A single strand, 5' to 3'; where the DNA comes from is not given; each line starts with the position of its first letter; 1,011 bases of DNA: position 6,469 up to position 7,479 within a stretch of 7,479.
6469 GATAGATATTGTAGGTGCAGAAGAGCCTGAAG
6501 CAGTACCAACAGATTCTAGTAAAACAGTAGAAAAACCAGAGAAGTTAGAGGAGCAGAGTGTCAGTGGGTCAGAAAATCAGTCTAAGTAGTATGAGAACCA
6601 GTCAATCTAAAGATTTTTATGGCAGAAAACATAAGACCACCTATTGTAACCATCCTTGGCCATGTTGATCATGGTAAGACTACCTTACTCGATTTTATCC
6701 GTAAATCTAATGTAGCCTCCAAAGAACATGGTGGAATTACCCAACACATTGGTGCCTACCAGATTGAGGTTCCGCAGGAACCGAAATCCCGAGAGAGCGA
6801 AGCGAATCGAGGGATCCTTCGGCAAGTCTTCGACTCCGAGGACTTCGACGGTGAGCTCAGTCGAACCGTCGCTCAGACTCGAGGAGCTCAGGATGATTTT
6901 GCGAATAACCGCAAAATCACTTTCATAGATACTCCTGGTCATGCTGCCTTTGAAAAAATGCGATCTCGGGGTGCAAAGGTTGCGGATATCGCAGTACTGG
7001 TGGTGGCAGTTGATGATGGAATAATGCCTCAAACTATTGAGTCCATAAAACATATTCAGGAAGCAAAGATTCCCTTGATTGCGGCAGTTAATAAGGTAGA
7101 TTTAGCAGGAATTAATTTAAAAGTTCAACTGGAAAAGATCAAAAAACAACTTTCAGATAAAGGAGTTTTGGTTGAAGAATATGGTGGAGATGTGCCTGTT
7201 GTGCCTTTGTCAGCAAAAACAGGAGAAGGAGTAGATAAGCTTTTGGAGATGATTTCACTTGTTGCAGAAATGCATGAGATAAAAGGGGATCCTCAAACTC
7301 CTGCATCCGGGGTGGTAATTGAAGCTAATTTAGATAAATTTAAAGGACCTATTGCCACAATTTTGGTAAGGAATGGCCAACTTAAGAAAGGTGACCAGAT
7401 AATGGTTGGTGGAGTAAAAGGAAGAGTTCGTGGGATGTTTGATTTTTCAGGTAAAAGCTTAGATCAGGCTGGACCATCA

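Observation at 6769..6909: In-frame 141-nt palindromic GC-rich element inside the essential IF2 G domain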

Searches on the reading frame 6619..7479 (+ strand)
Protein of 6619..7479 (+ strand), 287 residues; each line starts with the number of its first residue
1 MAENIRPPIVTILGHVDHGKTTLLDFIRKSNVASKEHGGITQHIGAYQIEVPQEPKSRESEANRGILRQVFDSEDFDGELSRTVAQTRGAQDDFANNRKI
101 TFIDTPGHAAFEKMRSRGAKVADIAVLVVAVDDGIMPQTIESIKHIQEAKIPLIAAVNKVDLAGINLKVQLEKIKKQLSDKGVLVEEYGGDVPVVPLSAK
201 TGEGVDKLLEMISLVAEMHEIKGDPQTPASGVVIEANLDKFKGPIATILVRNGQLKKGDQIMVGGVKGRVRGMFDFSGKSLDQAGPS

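Call 11: find_homologous_proteins(query=window:6619-7479:+, max_evalue=1e-20)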
Query window:6619-7479:+ (287 aa): 7970 proteins with E <= 1e-20 among 8000 candidates; the best 120 are listed.
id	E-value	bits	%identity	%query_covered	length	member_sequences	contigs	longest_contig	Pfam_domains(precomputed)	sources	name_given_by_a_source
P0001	1.5e-129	449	75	99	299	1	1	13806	PF01926.30,PF00009.34,PF22042.3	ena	-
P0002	9.5e-120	417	69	100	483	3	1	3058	PF01926.30,PF11987.14,PF02421.25,PF00009.34,PF03144.32,PF00071.29,PF22042.3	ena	-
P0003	1.3e-119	417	71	99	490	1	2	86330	PF01926.30,PF11987.14,PF08477.20,PF00009.34,PF03144.32,PF00071.29,PF22042.3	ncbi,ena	ncbi:MAG: translation initiation factor IF-2 [Patescibacteria group bacterium]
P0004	1.5e-119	417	72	100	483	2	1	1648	PF01926.30,PF11987.14,PF02421.25,PF00009.34,PF03144.32,PF00071.29,PF22042.3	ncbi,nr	ncbi:MAG: translation initiation factor IF-2 [bacterium]|nr:MAG: translation initiation factor IF-2 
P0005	3.9e-119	415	69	100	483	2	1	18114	PF01926.30,PF11987.14,PF02421.25,PF00009.34,PF03144.32,PF00071.29,PF22042.3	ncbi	-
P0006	4.4e-119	415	72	100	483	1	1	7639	PF01926.30,PF11987.14,PF00009.34,PF03144.32,PF00071.29,PF22042.3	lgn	-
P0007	5.1e-119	415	71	100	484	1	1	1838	PF01926.30,PF11987.14,PF02421.25,PF00009.34,PF03144.32,PF22042.3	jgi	-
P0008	7.4e-119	414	71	100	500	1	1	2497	PF01926.30,PF11987.14,PF00009.34,PF03144.32,PF22042.3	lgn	-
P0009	2.0e-118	413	72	100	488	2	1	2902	PF01926.30,PF11987.14,PF00009.34,PF03144.32,PF00071.29,PF22042.3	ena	-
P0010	3.1e-118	412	70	100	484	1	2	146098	PF01926.30,PF11987.14,PF02421.25,PF00009.34,PF03144.32,PF00071.29,PF22042.3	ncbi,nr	ncbi:GTP-binding protein [Candidatus Daviesbacteria bacterium]|nr:GTP-binding protein [Candidatus Da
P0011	1.2e-117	410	69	99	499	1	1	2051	PF01926.30,PF11987.14,PF00009.34,PF03144.32,PF22042.3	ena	-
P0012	2.5e-117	409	69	100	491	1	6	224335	PF01926.30,PF11987.14,PF00009.34,PF03144.32,PF00071.29,PF22042.3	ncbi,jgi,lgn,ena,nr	ncbi:translation initiation factor IF-2 [Candidatus Daviesbacteria bacterium RIFCSPLOWO2_01_FULL_41_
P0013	3.1e-117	409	71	99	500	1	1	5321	PF01926.30,PF11987.14,PF00009.34,PF03144.32,PF22042.3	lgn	-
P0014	4.6e-117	409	71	100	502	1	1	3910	PF01926.30,PF11987.14,PF00009.34,PF03144.32,PF22042.3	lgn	-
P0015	5.4e-117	408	70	100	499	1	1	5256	PF01926.30,PF11987.14,PF00009.34,PF03144.32,PF22042.3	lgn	-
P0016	1.1e-116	407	69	100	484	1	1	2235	PF01926.30,PF11987.14,PF00025.28,PF09439.17,PF02421.25,PF00009.34,PF03144.32,PF00071.29,PF22042.3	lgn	-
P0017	1.2e-116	407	67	99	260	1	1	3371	PF01926.30,PF00025.28,PF02421.25,PF00009.34,PF03029.24,PF00071.29,PF22042.3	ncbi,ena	-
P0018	2.6e-116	406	71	100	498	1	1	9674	PF01926.30,PF11987.14,PF00009.34,PF03144.32,PF22042.3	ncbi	-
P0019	4.8e-116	405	68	100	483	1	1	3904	PF01926.30,PF11987.14,PF00025.28,PF02421.25,PF00009.34,PF03144.32,PF00071.29,PF22042.3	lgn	-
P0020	9.2e-116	404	68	100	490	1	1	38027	PF01926.30,PF11987.14,PF02421.25,PF00009.34,PF03144.32,PF00071.29,PF22042.3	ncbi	-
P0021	9.6e-116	404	68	100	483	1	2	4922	PF01926.30,PF11987.14,PF02421.25,PF00009.34,PF03144.32,PF00071.29,PF22042.3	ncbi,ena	-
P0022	1.4e-115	404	69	100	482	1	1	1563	PF01926.30,PF11987.14,PF02421.25,PF00009.34,PF03144.32,PF00071.29,PF22042.3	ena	-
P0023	1.5e-115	404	68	99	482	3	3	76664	PF01926.30,PF11987.14,PF02421.25,PF00009.34,PF03144.32,PF00071.29,PF22042.3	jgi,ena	-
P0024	1.6e-115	403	70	99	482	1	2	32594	PF01926.30,PF11987.14,PF00025.28,PF02421.25,PF00009.34,PF03144.32,PF00071.29,PF22042.3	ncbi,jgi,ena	-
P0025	1.8e-115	403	68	99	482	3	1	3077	PF01926.30,PF11987.14,PF00025.28,PF02421.25,PF00009.34,PF10662.16,PF03144.32,PF00071.29,PF22042.3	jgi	-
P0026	1.9e-115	403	68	100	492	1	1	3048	PF01926.30,PF11987.14,PF00025.28,PF02421.25,PF00009.34,PF03144.32,PF00071.29,PF22042.3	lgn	-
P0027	2.1e-115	403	68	100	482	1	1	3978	PF01926.30,PF11987.14,PF02421.25,PF00009.34,PF03144.32,PF00071.29,PF22042.3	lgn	-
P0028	2.3e-115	403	67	98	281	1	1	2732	PF01926.30,PF02421.25,PF00009.34,PF00071.29,PF22042.3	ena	-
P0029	2.9e-115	403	70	100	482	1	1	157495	PF01926.30,PF11987.14,PF02421.25,PF00009.34,PF03144.32,PF00071.29,PF22042.3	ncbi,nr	ncbi:MAG: GTP-binding protein [Candidatus Daviesbacteria bacterium]|nr:GTP-binding protein [Candidat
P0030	2.9e-115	403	68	99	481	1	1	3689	PF01926.30,PF11987.14,PF02421.25,PF00009.34,PF03144.32,PF00071.29,PF22042.3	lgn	-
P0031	3.0e-115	403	70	100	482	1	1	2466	PF01926.30,PF11987.14,PF02421.25,PF00009.34,PF03144.32,PF00071.29,PF22042.3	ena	-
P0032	3.1e-115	403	68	100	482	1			PF01926.30,PF11987.14,PF00025.28,PF02421.25,PF00009.34,PF03144.32,PF00071.29,PF22042.3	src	-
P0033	3.1e-115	403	71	100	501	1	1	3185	PF01926.30,PF11987.14,PF00009.34,PF03144.32,PF22042.3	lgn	-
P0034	3.6e-115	402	68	100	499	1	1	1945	PF01926.30,PF11987.14,PF00009.34,PF03144.32,PF22042.3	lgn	-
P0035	3.8e-115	402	68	100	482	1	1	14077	PF01926.30,PF11987.14,PF00025.28,PF02421.25,PF00009.34,PF03144.32,PF00071.29,PF22042.3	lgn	-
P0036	4.5e-115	402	67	100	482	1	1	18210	PF01926.30,PF11987.14,PF00025.28,PF02421.25,PF00009.34,PF03144.32,PF00071.29,PF22042.3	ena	-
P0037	5.6e-115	402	70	100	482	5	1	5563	PF01926.30,PF11987.14,PF02421.25,PF00009.34,PF03144.32,PF00071.29,PF22042.3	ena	-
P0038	6.2e-115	402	70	100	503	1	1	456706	PF01926.30,PF11987.14,PF00009.34,PF03144.32,PF22042.3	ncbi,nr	ncbi:translation initiation factor IF-2 [Candidatus Daviesbacteria bacterium]|nr:translation initiat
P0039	7.4e-115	401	67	100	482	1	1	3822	PF01926.30,PF11987.14,PF02421.25,PF00009.34,PF03144.32,PF00071.29,PF22042.3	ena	-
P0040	7.6e-115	401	69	100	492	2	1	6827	PF01926.30,PF11987.14,PF00025.28,PF02421.25,PF00009.34,PF03144.32,PF00071.29,PF22042.3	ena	-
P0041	7.7e-115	401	67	100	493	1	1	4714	PF01926.30,PF11987.14,PF00009.34,PF03144.32,PF22042.3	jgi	-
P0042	1.4e-114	400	69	98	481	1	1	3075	PF01926.30,PF11987.14,PF02421.25,PF00009.34,PF03144.32,PF00071.29,PF22042.3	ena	-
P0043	1.5e-114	400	68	99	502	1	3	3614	PF01926.30,PF11987.14,PF00025.28,PF02421.25,PF00009.34,PF03144.32,PF00071.29,PF22042.3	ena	-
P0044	1.6e-114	400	68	99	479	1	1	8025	PF01926.30,PF11987.14,PF02421.25,PF00009.34,PF03144.32,PF00071.29,PF22042.3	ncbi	-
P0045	1.9e-114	400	67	100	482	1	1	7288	PF01926.30,PF11987.14,PF02421.25,PF00009.34,PF03144.32,PF00071.29,PF22042.3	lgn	-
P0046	2.1e-114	400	68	99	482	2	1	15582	PF01926.30,PF11987.14,PF00025.28,PF02421.25,PF00009.34,PF03144.32,PF00071.29,PF22042.3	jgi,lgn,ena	-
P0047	2.2e-114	400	69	100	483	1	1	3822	PF01926.30,PF11987.14,PF02421.25,PF00009.34,PF03144.32,PF00071.29,PF22042.3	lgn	-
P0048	2.3e-114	400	68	100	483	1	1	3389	PF01926.30,PF11987.14,PF02421.25,PF00009.34,PF03144.32,PF00071.29,PF22042.3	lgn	-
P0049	2.3e-114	400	68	100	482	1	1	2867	PF01926.30,PF11987.14,PF02421.25,PF00009.34,PF03144.32,PF00071.29,PF22042.3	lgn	-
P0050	2.4e-114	400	69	100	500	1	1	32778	PF01926.30,PF11987.14,PF00009.34,PF03144.32,PF22042.3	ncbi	-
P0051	2.6e-114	399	70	98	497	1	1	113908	PF01926.30,PF11987.14,PF00009.34,PF03144.32,PF22042.3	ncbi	-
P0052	3.1e-114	399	69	100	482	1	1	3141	PF01926.30,PF11987.14,PF02421.25,PF00009.34,PF03144.32,PF00071.29,PF22042.3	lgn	-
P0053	3.7e-114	399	67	100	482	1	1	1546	PF01926.30,PF11987.14,PF02421.25,PF00009.34,PF03144.32,PF22042.3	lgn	-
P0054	3.8e-114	399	67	100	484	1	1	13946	PF01926.30,PF11987.14,PF00025.28,PF02421.25,PF00009.34,PF03144.32,PF00071.29,PF22042.3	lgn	-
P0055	4.2e-114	399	70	98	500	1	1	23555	PF01926.30,PF11987.14,PF00009.34,PF03144.32,PF22042.3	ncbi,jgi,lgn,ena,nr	ncbi:GTP-binding protein [Patescibacteria group bacterium]|nr:GTP-binding protein [Patescibacteria g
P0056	5.2e-114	398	67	100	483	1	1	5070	PF01926.30,PF11987.14,PF02421.25,PF00009.34,PF03144.32,PF00071.29,PF22042.3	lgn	-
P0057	5.7e-114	398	69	99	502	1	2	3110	PF01926.30,PF11987.14,PF00009.34,PF03144.32,PF22042.3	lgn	-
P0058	6.2e-114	398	68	100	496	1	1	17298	PF01926.30,PF11987.14,PF00009.34,PF03144.32,PF22042.3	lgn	-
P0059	6.2e-114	398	67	100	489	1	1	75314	PF01926.30,PF11987.14,PF02421.25,PF00009.34,PF03144.32,PF00071.29,PF22042.3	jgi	jgi:translation initiation factor IF-2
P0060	6.3e-114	398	68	98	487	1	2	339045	PF01926.30,PF11987.14,PF00025.28,PF02421.25,PF00009.34,PF03144.32,PF00071.29,PF22042.3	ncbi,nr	ncbi:translation initiation factor IF-2 [Candidatus Daviesbacteria bacterium]|nr:translation initiat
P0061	6.8e-114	398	68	100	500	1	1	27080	PF01926.30,PF11987.14,PF00009.34,PF03144.32,PF22042.3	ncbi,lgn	-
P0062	7.0e-114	398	68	100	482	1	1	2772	PF01926.30,PF11987.14,PF02421.25,PF00009.34,PF03144.32,PF00071.29,PF22042.3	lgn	-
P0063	7.2e-114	398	68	100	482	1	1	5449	PF01926.30,PF11987.14,PF02421.25,PF00009.34,PF03144.32,PF00071.29,PF22042.3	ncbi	-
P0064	7.3e-114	398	69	100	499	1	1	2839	PF01926.30,PF11987.14,PF00009.34,PF03144.32,PF00071.29,PF22042.3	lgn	-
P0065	7.8e-114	398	68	97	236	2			PF01926.30,PF00025.28,PF02421.25,PF00009.34,PF00071.29,PF22042.3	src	-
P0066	8.1e-114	398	68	98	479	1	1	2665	PF01926.30,PF11987.14,PF02421.25,PF00009.34,PF03144.32,PF00071.29,PF22042.3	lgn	-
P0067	8.2e-114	398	69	100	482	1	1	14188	PF01926.30,PF11987.14,PF02421.25,PF00009.34,PF03144.32,PF00071.29,PF22042.3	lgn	-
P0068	8.4e-114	398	67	100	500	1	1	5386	PF01926.30,PF11987.14,PF02421.25,PF00009.34,PF03144.32,PF00071.29,PF22042.3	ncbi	-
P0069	8.4e-114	398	69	100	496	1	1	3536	PF01926.30,PF11987.14,PF00009.34,PF03144.32,PF22042.3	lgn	-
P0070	8.7e-114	398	67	100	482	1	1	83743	PF01926.30,PF11987.14,PF02421.25,PF00009.34,PF03144.32,PF00071.29,PF22042.3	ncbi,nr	ncbi:translation initiation factor IF-2 [Candidatus Daviesbacteria bacterium]|nr:translation initiat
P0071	9.5e-114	398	69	100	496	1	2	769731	PF01926.30,PF11987.14,PF00009.34,PF03144.32,PF22042.3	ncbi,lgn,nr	ncbi:GTP-binding protein [Candidatus Daviesbacteria bacterium]|nr:GTP-binding protein [Candidatus Da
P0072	1.1e-113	397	68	100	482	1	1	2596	PF01926.30,PF11987.14,PF02421.25,PF00009.34,PF03144.32,PF00071.29,PF22042.3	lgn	-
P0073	1.2e-113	397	68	99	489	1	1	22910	PF01926.30,PF11987.14,PF00025.28,PF02421.25,PF00009.34,PF03144.32,PF00071.29,PF22042.3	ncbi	-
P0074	1.2e-113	397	68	100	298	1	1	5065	PF01926.30,PF00009.34,PF00071.29,PF22042.3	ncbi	-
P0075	1.3e-113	397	68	100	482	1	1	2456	PF01926.30,PF11987.14,PF02421.25,PF00009.34,PF03144.32,PF00071.29,PF22042.3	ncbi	-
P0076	1.4e-113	397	68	99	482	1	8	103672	PF01926.30,PF11987.14,PF02421.25,PF00009.34,PF03144.32,PF00071.29,PF22042.3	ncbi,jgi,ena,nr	ncbi:hypothetical protein A3D79_01955 [Candidatus Daviesbacteria bacterium RIFCSPHIGHO2_02_FULL_39_8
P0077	1.4e-113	397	68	99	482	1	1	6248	PF01926.30,PF11987.14,PF02421.25,PF00009.34,PF03144.32,PF00071.29,PF22042.3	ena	-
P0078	1.5e-113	397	68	99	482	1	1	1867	PF01926.30,PF11987.14,PF02421.25,PF00009.34,PF03144.32,PF00071.29,PF22042.3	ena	-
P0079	1.5e-113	397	70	98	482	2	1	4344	PF01926.30,PF11987.14,PF02421.25,PF00009.34,PF03144.32,PF00071.29,PF22042.3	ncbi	-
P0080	1.5e-113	397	70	99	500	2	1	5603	PF01926.30,PF11987.14,PF00009.34,PF03144.32,PF22042.3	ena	-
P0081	1.5e-113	397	68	100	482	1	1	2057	PF01926.30,PF11987.14,PF02421.25,PF00009.34,PF03144.32,PF00071.29,PF22042.3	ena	-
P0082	1.6e-113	397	69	99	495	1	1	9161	PF01926.30,PF11987.14,PF02421.25,PF00009.34,PF03144.32,PF00071.29,PF22042.3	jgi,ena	-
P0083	2.2e-113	396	69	99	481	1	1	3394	PF01926.30,PF11987.14,PF02421.25,PF00009.34,PF03144.32,PF00071.29,PF22042.3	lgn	-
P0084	2.3e-113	396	69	99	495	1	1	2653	PF01926.30,PF11987.14,PF00009.34,PF03144.32,PF00071.29,PF22042.3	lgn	-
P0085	2.3e-113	396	67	100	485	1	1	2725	PF01926.30,PF11987.14,PF02421.25,PF00009.34,PF03144.32,PF00071.29,PF22042.3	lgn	-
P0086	2.6e-113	396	68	100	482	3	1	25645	PF01926.30,PF11987.14,PF02421.25,PF00009.34,PF03144.32,PF00071.29,PF22042.3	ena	-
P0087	2.7e-113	396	67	98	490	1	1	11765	PF01926.30,PF11987.14,PF08477.20,PF00009.34,PF03144.32,PF00071.29,PF22042.3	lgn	-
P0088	3.0e-113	396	67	100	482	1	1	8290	PF01926.30,PF11987.14,PF00025.28,PF02421.25,PF00009.34,PF03144.32,PF00071.29,PF22042.3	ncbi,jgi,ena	-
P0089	3.5e-113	396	69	100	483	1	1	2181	PF01926.30,PF11987.14,PF02421.25,PF00009.34,PF03144.32,PF00071.29,PF22042.3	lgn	-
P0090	4.3e-113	395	69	99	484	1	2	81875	PF01926.30,PF11987.14,PF02421.25,PF00009.34,PF03144.32,PF00071.29,PF22042.3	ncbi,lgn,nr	ncbi:translation initiation factor IF-2 [Candidatus Microgenomates bacterium]|nr:translation initiat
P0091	4.4e-113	395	69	100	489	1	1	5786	PF01926.30,PF11987.14,PF00009.34,PF00071.29,PF22042.3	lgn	-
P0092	4.5e-113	395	66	100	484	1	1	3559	PF01926.30,PF11987.14,PF02421.25,PF00009.34,PF03144.32,PF00071.29,PF22042.3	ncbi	-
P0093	4.5e-113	395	68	100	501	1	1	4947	PF01926.30,PF11987.14,PF00009.34,PF03144.32,PF22042.3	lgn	-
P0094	4.6e-113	395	67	100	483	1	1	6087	PF01926.30,PF11987.14,PF02421.25,PF00009.34,PF03144.32,PF00071.29,PF22042.3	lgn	-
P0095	6.3e-113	395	67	100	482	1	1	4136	PF01926.30,PF11987.14,PF02421.25,PF00009.34,PF03144.32,PF00071.29,PF22042.3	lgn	-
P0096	6.5e-113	395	70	100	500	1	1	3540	PF01926.30,PF11987.14,PF00009.34,PF03144.32,PF22042.3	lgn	-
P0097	7.3e-113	395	67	100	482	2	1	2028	PF01926.30,PF11987.14,PF00025.28,PF02421.25,PF00009.34,PF03144.32,PF00071.29,PF22042.3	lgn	-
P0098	7.3e-113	395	66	99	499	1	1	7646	PF01926.30,PF11987.14,PF00009.34,PF03144.32,PF22042.3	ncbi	-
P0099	7.4e-113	395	66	99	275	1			PF01926.30,PF02421.25,PF00009.34,PF00071.29,PF22042.3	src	-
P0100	7.7e-113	395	66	99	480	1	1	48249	PF01926.30,PF11987.14,PF00025.28,PF02421.25,PF00009.34,PF03144.32,PF00071.29,PF22042.3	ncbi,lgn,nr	ncbi:GTP-binding protein [Candidatus Daviesbacteria bacterium]|nr:GTP-binding protein [Candidatus Da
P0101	7.9e-113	395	67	100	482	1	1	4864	PF01926.30,PF11987.14,PF02421.25,PF00009.34,PF03144.32,PF00071.29,PF22042.3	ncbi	-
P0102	8.0e-113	395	67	100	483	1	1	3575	PF01926.30,PF11987.14,PF00025.28,PF02421.25,PF00009.34,PF10662.16,PF03144.32,PF00071.29,PF22042.3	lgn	-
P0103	9.4e-113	394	67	99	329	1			PF01926.30,PF11987.14,PF00025.28,PF02421.25,PF00009.34,PF00071.29,PF22042.3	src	-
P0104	1.0e-112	394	67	100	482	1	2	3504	PF01926.30,PF11987.14,PF00025.28,PF02421.25,PF00009.34,PF03144.32,PF00071.29,PF22042.3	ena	-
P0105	1.2e-112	394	68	100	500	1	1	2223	PF01926.30,PF11987.14,PF02421.25,PF00009.34,PF03144.32,PF00071.29,PF22042.3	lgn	-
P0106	1.2e-112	394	68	99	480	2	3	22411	PF01926.30,PF11987.14,PF02421.25,PF00009.34,PF03144.32,PF00071.29,PF22042.3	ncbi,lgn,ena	-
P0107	1.4e-112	394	68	100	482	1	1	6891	PF01926.30,PF11987.14,PF02421.25,PF00009.34,PF03144.32,PF00071.29,PF22042.3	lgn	-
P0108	1.5e-112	394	67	100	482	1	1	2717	PF01926.30,PF11987.14,PF00025.28,PF02421.25,PF00009.34,PF03144.32,PF00071.29,PF22042.3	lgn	-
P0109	1.7e-112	394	69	100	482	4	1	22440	PF01926.30,PF11987.14,PF00009.34,PF03144.32,PF22042.3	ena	-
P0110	1.8e-112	393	67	100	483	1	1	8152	PF01926.30,PF11987.14,PF00025.28,PF02421.25,PF00009.34,PF03144.32,PF00071.29,PF22042.3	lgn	-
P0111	2.0e-112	393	68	99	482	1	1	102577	PF01926.30,PF11987.14,PF00025.28,PF02421.25,PF00009.34,PF03144.32,PF00071.29,PF22042.3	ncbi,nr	ncbi:MAG: translation initiation factor IF-2 [Candidatus Daviesbacteria bacterium]|nr:translation in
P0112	2.1e-112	393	68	100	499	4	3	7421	PF01926.30,PF11987.14,PF00009.34,PF03144.32,PF22042.3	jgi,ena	-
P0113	2.3e-112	393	68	100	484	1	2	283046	PF01926.30,PF11987.14,PF00025.28,PF02421.25,PF00009.34,PF03144.32,PF00071.29,PF22042.3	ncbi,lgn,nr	ncbi:translation initiation factor IF-2 [Candidatus Daviesbacteria bacterium]|nr:translation initiat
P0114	2.4e-112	393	68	99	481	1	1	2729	PF01926.30,PF11987.14,PF02421.25,PF00009.34,PF03144.32,PF00071.29,PF22042.3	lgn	-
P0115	2.6e-112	393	67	100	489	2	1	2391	PF01926.30,PF11987.14,PF02421.25,PF00009.34,PF03144.32,PF00071.29,PF22042.3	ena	-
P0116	3.1e-112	393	68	100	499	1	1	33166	PF01926.30,PF11987.14,PF00009.34,PF03144.32,PF00071.29,PF22042.3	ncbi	-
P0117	3.1e-112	393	67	100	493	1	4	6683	PF01926.30,PF11987.14,PF02421.25,PF00009.34,PF03144.32,PF00071.29,PF22042.3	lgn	-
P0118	3.2e-112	393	65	100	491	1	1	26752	PF01926.30,PF11987.14,PF00009.34,PF03144.32,PF22042.3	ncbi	-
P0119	3.3e-112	393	67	98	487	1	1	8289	PF01926.30,PF11987.14,PF02421.25,PF00009.34,PF03144.32,PF00071.29,PF22042.3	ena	-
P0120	3.4e-112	393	67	100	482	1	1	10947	PF01926.30,PF11987.14,PF02421.25,PF00009.34,PF03144.32,PF00071.29,PF22042.3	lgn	-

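Call 14: find_encoding_contigs(protein=P0001, flank=10000, max_places=3)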
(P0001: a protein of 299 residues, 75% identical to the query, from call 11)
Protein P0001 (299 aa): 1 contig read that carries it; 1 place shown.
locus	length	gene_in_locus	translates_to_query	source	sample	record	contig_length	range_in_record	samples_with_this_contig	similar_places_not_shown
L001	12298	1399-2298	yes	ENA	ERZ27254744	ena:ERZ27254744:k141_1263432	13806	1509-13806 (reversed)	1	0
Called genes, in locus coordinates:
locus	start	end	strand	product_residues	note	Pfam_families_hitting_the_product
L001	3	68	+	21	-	?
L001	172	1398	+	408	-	PF08529:NusA_N, PF13184:KH_NusA_1st, PF26594:KH_NusA_2nd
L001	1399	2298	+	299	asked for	PF00009:GTP_EFTU, PF01926:MMR_HSR1, PF22042:EF-G_D2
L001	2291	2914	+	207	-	PF11987:IF-2, PF03144:GTP_EFTU_D2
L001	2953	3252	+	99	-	PF05973:Gp49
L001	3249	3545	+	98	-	PF13560:HTH_31, PF01381:HTH_3, PF13443:HTH_26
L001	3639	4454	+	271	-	-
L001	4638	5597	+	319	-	-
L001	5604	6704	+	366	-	-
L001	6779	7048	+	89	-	PF00312:Ribosomal_S15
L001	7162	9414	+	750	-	PF01138:RNase_PH, PF23459:S1_RRP5 (faint), PF03725:RNase_PH_C, PF03726:PNPase (weak), PF01138:RNase_PH, PF00013:KH_1, PF00575:S1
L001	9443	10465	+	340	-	PF00004:AAA, PF07728:AAA_5 (weak), PF22667:Lon_lid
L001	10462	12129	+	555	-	PF00753:Lactamase_B, PF12706:Lactamase_B_2, PF07521:RMMBL (faint), PF22505:RNase_J_b_CASP, PF17770:RNase_J_C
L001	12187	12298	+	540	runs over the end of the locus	?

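Call 15: find_encoding_contigs(protein=P0012, flank=10000, max_places=2)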
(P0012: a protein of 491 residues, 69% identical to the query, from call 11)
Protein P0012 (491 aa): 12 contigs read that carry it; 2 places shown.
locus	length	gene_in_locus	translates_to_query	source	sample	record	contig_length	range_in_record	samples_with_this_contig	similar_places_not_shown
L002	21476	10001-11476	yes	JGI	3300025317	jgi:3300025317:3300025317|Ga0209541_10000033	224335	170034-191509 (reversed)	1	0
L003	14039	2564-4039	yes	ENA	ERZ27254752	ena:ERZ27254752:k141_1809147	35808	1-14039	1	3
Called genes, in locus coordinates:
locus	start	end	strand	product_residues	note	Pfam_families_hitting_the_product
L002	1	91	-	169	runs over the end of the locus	-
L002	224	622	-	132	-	PF13975:gag-asp_proteas (weak), PF13650:Asp_protease_2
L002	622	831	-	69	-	PF18929:DUF5678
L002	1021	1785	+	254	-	PF01628:HrcA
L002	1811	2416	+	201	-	PF01025:GrpE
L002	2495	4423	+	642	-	PF00012:HSP70, PF06723:MreB_Mbl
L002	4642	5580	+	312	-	PF00226:DnaJ, PF01556:DnaJ_C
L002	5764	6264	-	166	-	PF01797:Y1_Tnp (weak)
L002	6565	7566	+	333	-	PF13518:HTH_28 (weak), PF13610:DDE_Tnp_IS240 (faint), PF00665:rve, PF13683:rve_3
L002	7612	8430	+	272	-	PF14333:DUF4389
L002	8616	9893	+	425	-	PF00013:KH_1 (faint), PF08529:NusA_N (weak), PF00575:S1 (weak), PF13184:KH_NusA_1st, PF26594:KH_NusA_2nd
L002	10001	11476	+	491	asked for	PF00009:GTP_EFTU, PF00071:Ras (weak), PF01926:MMR_HSR1, PF22042:EF-G_D2, PF03144:GTP_EFTU_D2 (faint), PF11987:IF-2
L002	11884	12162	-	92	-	-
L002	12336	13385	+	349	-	-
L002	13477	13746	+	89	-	PF00312:Ribosomal_S15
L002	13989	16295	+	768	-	PF01138:RNase_PH, PF03725:RNase_PH_C, PF03726:PNPase (weak), PF01138:RNase_PH, PF00013:KH_1, PF00575:S1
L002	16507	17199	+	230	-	-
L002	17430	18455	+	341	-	PF00004:AAA, PF07728:AAA_5 (weak), PF22667:Lon_lid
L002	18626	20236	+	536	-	PF00753:Lactamase_B, PF12706:Lactamase_B_2, PF07521:RMMBL (faint), PF22505:RNase_J_b_CASP, PF17770:RNase_J_C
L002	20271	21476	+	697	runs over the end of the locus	PF13491:FtsK_4TM (weak), PF17854:FtsK_alpha, PF01580:FtsK_SpoIIIE, PF09397:FtsK_gamma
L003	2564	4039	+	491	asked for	PF00009:GTP_EFTU, PF00071:Ras (weak), PF01926:MMR_HSR1, PF22042:EF-G_D2, PF03144:GTP_EFTU_D2 (faint), PF11987:IF-2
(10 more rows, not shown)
